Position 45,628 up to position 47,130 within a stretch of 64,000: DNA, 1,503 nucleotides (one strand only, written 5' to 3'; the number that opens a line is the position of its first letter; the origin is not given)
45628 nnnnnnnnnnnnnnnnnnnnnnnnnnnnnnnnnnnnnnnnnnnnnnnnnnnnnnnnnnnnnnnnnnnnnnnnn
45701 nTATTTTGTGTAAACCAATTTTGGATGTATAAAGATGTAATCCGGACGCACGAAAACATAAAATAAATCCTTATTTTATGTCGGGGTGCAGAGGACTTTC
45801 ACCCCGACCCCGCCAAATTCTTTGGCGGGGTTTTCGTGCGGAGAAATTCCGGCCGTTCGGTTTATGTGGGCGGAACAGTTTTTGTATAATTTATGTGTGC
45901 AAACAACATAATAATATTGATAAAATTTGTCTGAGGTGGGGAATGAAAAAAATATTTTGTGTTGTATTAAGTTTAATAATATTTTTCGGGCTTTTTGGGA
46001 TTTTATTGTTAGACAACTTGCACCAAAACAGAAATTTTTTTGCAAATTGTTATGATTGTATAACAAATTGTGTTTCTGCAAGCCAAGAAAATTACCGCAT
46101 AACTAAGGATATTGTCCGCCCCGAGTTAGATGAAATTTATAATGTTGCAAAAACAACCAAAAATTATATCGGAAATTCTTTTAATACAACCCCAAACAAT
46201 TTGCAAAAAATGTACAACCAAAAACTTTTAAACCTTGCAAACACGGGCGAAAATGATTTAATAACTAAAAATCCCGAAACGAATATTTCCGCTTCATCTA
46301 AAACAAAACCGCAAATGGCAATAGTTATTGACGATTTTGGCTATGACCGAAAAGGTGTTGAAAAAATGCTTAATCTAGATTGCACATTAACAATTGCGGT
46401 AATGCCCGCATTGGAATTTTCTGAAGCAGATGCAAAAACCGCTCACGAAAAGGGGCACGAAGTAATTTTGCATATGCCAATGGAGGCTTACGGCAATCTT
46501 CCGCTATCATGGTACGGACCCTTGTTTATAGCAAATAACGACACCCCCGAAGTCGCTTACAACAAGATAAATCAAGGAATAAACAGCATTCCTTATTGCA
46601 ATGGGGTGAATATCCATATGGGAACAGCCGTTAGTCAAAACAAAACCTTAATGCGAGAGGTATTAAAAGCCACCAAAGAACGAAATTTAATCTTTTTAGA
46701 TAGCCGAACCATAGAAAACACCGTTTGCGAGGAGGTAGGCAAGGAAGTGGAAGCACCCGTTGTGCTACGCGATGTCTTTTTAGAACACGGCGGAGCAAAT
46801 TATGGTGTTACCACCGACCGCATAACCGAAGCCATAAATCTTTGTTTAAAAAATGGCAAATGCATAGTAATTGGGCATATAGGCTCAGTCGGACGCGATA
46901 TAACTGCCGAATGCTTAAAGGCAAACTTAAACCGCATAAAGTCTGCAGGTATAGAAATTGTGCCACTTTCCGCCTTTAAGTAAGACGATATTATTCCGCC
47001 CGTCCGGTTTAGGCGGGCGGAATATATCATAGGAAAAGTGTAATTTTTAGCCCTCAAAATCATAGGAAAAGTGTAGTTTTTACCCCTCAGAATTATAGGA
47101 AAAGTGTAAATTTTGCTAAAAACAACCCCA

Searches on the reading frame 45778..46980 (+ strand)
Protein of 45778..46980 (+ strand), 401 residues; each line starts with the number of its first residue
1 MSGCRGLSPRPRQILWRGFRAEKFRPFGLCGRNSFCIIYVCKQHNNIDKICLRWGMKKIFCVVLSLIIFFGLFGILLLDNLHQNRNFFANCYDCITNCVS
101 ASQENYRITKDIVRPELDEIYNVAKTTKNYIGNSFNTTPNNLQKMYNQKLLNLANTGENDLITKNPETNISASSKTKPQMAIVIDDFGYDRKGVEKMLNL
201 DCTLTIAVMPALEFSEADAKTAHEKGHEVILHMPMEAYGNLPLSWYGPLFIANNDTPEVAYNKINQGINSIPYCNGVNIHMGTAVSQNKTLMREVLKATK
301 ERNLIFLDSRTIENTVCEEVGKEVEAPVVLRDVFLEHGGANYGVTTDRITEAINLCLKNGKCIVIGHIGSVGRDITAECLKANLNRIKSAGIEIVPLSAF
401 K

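Call 12: search_protein_families(library=pfam, proteins=[window:45778-46980:+], max_evalue=0.01)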
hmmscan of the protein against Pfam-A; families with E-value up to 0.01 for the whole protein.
window:45778-46980:+ (401 aa): 1 family
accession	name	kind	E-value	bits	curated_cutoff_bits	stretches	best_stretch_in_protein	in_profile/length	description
PF04748.18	Polysacc_deac_2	-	8.4e-58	195.4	27.5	1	182-399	1-210/212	Divergent polysaccharide deacetylase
